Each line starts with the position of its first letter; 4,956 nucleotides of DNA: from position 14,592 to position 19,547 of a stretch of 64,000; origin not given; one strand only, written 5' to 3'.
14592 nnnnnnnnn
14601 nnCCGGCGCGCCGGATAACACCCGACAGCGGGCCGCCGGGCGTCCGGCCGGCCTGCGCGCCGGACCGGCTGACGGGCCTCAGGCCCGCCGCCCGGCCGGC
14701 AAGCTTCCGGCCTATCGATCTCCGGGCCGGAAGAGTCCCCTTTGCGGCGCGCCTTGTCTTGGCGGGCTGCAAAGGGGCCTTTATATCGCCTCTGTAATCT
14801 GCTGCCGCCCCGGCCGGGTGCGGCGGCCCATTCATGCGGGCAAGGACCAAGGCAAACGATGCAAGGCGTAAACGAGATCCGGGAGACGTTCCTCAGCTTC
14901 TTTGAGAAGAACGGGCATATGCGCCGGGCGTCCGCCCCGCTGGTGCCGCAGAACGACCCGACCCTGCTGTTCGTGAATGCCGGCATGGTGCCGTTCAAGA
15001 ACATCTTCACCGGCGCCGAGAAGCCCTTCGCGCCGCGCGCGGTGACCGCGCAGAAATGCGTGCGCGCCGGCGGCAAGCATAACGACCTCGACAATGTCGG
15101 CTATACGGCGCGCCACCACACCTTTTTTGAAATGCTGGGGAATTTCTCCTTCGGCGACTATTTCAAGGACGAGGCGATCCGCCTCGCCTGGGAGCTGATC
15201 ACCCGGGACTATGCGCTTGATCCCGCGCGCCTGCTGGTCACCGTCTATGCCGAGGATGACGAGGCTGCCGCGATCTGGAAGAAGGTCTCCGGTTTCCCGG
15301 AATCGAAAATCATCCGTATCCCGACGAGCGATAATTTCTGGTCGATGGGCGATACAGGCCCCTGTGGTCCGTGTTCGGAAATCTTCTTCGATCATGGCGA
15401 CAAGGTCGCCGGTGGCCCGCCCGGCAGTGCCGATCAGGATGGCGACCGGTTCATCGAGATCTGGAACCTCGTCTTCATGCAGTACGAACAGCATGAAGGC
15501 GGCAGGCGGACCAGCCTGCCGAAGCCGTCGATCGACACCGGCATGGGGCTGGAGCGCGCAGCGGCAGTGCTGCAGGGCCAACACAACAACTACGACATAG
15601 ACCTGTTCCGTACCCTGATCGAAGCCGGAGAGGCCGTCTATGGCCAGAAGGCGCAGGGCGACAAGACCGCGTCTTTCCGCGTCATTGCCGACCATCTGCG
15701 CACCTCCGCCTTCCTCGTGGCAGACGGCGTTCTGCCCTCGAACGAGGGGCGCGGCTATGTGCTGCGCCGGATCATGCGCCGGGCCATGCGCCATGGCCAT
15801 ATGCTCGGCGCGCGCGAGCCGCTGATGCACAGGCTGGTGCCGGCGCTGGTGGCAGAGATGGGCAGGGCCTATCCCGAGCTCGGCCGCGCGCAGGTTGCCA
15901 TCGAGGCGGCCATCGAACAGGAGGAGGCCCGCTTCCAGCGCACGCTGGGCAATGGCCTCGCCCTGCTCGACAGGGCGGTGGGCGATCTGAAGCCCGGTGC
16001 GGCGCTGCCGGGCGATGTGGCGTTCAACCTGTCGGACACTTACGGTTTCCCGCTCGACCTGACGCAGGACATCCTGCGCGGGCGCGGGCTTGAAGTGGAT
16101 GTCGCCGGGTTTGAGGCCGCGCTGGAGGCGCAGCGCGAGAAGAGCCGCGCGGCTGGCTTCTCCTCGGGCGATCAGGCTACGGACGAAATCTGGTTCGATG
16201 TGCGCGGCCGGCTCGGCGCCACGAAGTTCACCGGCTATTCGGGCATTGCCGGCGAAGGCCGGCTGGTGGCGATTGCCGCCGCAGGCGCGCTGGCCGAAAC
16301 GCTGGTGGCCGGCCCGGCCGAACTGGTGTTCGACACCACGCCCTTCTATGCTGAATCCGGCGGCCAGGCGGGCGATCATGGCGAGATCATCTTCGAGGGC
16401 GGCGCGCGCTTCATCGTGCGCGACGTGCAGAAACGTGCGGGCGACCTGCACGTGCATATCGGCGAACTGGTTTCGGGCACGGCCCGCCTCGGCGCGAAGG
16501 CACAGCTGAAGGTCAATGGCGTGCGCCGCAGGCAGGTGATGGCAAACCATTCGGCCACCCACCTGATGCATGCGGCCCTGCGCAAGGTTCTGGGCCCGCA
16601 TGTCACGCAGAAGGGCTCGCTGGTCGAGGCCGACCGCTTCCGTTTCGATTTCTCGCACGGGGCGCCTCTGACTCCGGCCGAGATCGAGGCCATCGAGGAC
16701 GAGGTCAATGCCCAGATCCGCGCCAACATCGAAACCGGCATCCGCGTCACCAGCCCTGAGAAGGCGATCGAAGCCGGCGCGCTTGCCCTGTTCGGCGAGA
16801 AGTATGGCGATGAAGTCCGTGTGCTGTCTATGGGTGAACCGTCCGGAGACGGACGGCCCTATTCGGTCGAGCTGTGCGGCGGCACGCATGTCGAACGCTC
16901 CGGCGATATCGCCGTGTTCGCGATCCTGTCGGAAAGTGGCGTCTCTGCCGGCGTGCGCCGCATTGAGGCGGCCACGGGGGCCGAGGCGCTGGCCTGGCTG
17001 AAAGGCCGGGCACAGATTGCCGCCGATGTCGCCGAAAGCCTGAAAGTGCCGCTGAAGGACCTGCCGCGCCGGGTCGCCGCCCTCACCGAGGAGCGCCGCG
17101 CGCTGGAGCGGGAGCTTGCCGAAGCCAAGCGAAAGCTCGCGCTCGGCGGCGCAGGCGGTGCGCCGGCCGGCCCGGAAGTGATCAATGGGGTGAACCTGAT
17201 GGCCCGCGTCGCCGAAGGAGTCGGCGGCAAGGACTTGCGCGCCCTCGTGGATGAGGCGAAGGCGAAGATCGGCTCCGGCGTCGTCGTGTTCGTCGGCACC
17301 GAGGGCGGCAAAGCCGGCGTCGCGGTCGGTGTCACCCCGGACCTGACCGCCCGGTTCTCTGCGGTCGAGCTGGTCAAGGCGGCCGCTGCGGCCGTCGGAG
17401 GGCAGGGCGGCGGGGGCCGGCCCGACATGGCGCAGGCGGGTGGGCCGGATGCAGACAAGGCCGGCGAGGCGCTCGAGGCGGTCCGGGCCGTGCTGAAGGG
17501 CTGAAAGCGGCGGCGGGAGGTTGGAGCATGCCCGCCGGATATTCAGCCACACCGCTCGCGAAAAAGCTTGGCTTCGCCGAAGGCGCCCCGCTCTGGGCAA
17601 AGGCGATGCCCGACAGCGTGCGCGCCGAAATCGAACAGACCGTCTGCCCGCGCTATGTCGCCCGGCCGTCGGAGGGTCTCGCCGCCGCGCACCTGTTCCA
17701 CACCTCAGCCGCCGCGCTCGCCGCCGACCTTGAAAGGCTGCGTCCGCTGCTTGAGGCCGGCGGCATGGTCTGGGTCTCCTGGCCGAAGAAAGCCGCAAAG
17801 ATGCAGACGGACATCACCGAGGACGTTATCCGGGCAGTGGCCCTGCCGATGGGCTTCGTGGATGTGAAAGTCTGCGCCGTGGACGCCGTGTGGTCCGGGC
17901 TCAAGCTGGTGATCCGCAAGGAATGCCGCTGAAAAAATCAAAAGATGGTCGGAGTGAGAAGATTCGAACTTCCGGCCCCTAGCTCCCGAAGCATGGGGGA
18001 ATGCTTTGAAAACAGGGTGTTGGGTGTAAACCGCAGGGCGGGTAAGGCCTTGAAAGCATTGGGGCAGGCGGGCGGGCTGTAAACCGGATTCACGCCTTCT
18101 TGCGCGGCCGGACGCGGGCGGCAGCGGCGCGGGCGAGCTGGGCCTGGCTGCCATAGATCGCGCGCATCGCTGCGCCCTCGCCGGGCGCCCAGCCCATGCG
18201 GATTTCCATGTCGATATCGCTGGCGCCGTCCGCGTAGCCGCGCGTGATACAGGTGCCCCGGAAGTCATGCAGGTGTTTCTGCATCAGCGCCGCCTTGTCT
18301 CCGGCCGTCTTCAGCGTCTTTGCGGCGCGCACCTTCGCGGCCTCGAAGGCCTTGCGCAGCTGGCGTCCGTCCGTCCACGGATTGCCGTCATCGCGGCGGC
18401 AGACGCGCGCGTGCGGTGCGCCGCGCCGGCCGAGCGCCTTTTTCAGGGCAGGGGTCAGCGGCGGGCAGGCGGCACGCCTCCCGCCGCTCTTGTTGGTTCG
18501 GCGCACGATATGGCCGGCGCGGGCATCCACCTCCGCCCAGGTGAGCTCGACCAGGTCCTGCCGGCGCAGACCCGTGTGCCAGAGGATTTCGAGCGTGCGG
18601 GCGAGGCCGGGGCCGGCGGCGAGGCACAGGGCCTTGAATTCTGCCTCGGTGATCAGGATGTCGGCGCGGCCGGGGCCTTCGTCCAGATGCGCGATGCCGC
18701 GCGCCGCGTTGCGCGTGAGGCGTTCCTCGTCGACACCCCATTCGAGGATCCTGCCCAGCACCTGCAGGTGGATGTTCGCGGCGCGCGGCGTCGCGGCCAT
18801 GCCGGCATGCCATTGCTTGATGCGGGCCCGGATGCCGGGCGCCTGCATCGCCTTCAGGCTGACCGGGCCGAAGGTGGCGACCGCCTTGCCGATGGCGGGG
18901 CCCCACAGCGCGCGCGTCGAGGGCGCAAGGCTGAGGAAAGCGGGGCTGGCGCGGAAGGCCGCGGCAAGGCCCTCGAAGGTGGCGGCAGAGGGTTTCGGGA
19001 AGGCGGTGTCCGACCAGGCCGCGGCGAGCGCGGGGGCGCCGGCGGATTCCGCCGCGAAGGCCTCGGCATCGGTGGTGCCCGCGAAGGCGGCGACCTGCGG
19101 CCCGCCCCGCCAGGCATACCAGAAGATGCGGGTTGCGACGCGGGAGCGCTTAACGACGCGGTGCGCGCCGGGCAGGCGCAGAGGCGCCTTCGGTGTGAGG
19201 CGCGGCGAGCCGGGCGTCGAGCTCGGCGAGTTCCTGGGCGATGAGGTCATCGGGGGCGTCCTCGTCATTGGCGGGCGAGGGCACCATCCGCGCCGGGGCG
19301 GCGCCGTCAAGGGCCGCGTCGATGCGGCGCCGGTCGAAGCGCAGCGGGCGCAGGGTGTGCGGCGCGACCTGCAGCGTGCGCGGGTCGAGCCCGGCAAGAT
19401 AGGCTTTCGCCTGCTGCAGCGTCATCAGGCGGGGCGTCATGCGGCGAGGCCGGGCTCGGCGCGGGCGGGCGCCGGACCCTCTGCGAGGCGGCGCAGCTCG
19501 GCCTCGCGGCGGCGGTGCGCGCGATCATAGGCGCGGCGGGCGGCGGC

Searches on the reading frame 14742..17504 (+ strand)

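Call 14: search_protein_families(library=pfam, proteins=[window:14742-17504:+], max_evalue=0.001)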
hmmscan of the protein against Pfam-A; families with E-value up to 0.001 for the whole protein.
window:14742-17504:+ (920 aa): 3 families
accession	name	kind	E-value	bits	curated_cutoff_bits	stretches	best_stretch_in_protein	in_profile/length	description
PF01411.24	tRNA-synt_2c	-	7.4e-207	688.7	30.3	1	45-592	1-549/552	tRNA synthetases class II (A)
PF02272.25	DHHA1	-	1.3e-16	61.3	25.9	1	820-919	5-101/102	DHHA1 domain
PF07973.19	tRNA_SAD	-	1.5e-14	54.1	24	1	692-742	1-44/44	Threonyl and Alanyl tRNA synthetase second additional domain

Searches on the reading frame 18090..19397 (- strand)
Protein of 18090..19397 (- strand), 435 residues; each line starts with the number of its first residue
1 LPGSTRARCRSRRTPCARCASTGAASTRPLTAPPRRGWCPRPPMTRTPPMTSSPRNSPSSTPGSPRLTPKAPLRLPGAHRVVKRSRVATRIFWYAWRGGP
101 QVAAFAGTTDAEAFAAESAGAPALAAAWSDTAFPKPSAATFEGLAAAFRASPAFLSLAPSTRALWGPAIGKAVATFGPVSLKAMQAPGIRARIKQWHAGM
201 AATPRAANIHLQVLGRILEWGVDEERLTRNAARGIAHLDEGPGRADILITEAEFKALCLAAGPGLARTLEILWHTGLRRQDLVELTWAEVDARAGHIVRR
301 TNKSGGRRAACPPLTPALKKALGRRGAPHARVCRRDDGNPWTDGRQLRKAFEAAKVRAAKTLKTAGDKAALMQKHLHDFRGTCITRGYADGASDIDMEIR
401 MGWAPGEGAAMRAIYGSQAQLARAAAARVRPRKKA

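Call 10: search_protein_families(library=pfam, proteins=[window:18090-19397:-], max_evalue=0.01)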
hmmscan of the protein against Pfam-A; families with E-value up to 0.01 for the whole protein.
window:18090-19397:- (435 aa): 1 family
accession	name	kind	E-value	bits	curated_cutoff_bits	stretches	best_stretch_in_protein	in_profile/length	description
PF00589.27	Phage_integrase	-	7.9e-06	26.2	27.1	1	268-404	27-157/172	Phage integrase family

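Call 11: search_protein_families(library=phrogs, proteins=[window:18090-19397:-], max_evalue=0.01)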
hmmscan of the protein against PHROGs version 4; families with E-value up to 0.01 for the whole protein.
window:18090-19397:- (435 aa): 2 families
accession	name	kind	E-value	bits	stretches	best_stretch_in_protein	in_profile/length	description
phrog_1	-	integration and excision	2.8e-25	90.7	1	92-407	123-426/611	integrase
phrog_216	-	integration and excision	6e-12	46.3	1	206-404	14-213/301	integrase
